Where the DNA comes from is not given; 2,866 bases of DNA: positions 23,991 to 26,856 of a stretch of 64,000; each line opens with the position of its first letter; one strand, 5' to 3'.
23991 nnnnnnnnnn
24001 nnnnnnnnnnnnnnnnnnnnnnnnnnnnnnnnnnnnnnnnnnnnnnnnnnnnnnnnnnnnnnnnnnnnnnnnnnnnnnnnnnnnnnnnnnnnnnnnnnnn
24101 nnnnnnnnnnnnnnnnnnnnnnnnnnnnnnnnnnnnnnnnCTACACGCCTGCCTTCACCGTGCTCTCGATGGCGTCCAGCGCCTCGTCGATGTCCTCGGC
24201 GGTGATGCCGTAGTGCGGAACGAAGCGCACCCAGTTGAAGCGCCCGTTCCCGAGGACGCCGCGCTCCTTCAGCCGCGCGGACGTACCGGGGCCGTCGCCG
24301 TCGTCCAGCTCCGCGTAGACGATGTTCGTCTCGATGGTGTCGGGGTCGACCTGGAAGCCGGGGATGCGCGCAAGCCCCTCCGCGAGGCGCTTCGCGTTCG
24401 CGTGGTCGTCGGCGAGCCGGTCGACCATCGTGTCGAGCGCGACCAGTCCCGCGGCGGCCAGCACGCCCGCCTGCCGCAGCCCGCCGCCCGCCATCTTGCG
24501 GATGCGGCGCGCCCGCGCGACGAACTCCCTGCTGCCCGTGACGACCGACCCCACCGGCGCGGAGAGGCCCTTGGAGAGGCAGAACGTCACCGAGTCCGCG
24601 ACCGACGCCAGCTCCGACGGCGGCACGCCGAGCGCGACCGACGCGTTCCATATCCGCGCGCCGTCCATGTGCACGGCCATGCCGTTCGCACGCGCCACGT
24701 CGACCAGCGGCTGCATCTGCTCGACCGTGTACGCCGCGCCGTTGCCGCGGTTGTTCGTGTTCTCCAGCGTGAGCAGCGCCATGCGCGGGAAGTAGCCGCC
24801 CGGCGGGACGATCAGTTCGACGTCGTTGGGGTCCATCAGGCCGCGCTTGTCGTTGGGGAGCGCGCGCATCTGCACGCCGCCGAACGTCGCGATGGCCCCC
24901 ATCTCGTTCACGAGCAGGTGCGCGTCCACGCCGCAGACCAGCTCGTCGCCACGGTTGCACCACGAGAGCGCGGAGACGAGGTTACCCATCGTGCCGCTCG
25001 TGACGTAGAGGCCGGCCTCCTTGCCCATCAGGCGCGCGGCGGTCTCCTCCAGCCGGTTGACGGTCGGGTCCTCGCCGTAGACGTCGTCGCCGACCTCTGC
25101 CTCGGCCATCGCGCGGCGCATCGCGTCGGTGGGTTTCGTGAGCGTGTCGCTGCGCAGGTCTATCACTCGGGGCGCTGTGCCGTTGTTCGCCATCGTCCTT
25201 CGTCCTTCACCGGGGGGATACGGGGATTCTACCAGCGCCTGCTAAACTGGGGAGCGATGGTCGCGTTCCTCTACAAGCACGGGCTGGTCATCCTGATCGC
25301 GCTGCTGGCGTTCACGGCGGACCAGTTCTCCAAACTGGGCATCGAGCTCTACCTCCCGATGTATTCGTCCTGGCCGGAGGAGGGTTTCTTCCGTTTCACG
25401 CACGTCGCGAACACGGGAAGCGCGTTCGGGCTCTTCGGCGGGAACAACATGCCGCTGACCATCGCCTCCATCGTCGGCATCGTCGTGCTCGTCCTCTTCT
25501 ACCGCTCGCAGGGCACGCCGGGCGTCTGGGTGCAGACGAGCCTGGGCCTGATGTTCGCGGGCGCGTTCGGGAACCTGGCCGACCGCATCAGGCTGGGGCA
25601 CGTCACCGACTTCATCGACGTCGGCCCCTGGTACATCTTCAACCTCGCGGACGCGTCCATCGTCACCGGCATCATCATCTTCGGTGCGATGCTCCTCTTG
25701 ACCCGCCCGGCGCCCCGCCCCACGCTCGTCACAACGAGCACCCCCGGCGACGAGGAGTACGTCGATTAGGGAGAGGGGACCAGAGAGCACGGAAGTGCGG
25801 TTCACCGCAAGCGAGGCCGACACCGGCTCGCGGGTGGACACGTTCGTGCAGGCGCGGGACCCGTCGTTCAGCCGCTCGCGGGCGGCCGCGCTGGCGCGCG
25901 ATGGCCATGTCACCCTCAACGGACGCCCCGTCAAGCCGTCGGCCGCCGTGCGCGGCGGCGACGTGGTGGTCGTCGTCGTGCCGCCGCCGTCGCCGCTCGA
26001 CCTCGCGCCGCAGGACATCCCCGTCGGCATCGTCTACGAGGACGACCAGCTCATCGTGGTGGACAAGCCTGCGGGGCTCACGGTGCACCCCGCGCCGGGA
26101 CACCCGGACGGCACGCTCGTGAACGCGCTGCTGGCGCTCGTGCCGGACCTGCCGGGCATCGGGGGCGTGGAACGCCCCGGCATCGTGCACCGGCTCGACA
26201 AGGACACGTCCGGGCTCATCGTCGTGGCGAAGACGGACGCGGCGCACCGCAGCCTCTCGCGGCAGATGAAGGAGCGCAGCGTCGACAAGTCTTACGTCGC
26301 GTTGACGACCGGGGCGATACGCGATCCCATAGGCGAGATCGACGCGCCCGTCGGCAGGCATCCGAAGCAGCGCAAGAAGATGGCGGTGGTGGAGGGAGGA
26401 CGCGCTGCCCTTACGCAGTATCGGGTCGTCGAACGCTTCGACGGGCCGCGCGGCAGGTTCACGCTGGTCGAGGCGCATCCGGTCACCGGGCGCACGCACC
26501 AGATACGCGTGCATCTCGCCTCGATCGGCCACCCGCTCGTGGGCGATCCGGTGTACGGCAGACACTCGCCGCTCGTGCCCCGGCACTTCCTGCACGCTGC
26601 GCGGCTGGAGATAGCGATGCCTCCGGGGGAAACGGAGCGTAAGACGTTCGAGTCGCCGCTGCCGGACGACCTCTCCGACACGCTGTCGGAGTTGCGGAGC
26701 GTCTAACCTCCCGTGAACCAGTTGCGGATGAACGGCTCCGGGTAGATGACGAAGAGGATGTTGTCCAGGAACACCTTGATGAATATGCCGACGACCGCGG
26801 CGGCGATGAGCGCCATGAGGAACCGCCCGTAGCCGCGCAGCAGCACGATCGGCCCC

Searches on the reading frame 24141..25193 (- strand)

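Call 10: search_protein_families(library=pfam, proteins=[window:24141-25193:-], max_evalue=0.001)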
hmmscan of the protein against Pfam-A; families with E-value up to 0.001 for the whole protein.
window:24141-25193:- (350 aa): 2 families
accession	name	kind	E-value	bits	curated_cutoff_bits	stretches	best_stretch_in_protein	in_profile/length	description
PF01212.27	Beta_elim_lyase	-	3.4e-103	345.4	27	1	12-295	1-286/288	Beta-eliminating lyase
PF01053.26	Cys_Met_Meta_PP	-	7.6e-05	21.9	27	1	41-276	50-268/381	Cys/Met metabolism PLP-dependent enzyme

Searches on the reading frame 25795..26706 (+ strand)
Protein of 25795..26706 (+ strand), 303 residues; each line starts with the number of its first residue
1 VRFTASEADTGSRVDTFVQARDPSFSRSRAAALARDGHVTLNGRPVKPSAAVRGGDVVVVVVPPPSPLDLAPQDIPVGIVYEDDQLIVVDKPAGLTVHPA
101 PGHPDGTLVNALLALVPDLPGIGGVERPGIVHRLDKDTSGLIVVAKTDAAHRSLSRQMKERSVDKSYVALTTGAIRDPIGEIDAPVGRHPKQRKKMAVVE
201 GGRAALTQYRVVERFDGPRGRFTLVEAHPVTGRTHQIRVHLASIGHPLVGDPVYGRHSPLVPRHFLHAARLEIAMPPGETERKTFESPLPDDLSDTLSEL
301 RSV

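Call 10: search_protein_families(library=pfam, proteins=[window:25795-26706:+], max_evalue=0.001)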
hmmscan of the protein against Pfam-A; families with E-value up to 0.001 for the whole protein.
window:25795-26706:+ (303 aa): 2 families
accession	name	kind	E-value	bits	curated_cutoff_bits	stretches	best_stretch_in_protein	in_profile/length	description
PF00849.27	PseudoU_synth_2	-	2.2e-34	119.3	26.8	1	85-243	1-152/152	RNA pseudouridylate synthase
PF01479.30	S4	-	1.8e-09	37.6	22.8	1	13-58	2-48/48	S4 domain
